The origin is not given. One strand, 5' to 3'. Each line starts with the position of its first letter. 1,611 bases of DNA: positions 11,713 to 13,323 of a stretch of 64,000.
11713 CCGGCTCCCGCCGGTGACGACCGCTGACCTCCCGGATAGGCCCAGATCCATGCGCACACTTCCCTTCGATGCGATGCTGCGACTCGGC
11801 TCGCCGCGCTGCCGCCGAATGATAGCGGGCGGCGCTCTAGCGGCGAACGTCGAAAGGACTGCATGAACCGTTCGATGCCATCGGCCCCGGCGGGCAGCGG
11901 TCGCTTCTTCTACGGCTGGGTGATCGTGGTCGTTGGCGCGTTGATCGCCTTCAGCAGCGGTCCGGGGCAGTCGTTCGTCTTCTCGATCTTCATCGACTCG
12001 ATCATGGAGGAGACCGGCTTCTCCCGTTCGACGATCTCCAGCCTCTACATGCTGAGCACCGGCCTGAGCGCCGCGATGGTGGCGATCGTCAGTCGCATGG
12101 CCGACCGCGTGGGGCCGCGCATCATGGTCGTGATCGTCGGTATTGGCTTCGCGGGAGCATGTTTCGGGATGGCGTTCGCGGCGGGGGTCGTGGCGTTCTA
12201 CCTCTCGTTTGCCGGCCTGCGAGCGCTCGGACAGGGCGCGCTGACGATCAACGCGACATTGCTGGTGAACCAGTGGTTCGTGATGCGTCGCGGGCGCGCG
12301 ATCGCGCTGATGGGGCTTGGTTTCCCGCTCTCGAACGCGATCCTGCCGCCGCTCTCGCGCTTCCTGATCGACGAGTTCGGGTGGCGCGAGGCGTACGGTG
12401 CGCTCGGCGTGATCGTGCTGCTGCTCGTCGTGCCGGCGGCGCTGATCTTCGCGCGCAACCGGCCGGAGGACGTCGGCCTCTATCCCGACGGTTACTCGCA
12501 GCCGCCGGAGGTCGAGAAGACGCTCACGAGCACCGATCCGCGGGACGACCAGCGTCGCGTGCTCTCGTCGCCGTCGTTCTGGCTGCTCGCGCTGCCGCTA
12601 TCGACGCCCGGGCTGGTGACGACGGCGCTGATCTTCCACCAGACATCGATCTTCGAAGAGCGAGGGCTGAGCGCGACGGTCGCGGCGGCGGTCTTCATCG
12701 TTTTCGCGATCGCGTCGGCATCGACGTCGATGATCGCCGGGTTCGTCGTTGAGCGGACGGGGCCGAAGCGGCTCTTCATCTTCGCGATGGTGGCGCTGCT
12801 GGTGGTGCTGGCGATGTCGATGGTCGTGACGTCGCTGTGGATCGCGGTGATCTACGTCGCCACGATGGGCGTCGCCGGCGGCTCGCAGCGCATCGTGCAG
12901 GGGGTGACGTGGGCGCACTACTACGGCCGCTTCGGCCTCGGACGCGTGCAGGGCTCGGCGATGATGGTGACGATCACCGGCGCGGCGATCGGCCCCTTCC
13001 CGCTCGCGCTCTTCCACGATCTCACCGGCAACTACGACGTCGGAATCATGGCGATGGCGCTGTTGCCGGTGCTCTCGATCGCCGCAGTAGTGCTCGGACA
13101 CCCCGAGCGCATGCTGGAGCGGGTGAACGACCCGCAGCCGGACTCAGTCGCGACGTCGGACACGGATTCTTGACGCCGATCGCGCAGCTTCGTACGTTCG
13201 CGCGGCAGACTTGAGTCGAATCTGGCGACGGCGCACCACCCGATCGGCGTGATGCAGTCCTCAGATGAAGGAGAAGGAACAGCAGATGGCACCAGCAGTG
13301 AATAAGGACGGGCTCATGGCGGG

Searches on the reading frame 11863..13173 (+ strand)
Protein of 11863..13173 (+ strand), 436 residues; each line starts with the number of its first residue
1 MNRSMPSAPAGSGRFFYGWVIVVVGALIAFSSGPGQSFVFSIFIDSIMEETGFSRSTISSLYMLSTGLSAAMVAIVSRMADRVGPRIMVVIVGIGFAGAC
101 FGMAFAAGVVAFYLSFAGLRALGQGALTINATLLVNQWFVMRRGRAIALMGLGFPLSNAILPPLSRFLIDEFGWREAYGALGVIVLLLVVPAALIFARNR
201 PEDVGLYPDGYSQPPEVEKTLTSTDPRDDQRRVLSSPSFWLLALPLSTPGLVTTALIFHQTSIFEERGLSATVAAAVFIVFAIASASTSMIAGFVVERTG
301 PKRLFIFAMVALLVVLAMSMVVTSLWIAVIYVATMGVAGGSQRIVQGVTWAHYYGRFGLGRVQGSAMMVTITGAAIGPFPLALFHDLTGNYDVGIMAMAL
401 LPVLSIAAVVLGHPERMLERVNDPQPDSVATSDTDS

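Call 21: find_encoding_contigs(protein=window:11863-13173:+, flank=10000, max_places=1)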
Protein window:11863-13173:+ (436 aa): 19 contigs read that carry it; 1 place shown.
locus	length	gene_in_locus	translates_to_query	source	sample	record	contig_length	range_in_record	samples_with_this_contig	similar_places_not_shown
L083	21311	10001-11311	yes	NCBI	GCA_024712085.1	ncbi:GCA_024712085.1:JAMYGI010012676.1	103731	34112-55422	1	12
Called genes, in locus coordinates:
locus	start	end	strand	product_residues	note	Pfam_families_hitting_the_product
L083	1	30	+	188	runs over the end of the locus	PF02082:Rrf2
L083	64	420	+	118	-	-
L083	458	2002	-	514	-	PF01039:Carboxyl_trans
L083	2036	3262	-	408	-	PF02515:CoA_transf_3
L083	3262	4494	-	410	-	PF02515:CoA_transf_3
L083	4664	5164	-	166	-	-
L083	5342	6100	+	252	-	PF00116:COX2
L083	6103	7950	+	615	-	PF00115:COX1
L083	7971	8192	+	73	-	PF03626:COX4_pro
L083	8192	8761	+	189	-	PF00510:COX3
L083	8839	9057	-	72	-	-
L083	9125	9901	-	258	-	PF00106:adh_short, PF08659:KR, PF01370:Epimerase (weak), PF13561:adh_short_C2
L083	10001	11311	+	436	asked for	PF07690:MFS_1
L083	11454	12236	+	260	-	PF00106:adh_short, PF08659:KR (weak), PF13561:adh_short_C2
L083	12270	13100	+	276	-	PF08241:Methyltransf_11 (weak), PF08242:Methyltransf_12 (weak), PF13649:Methyltransf_25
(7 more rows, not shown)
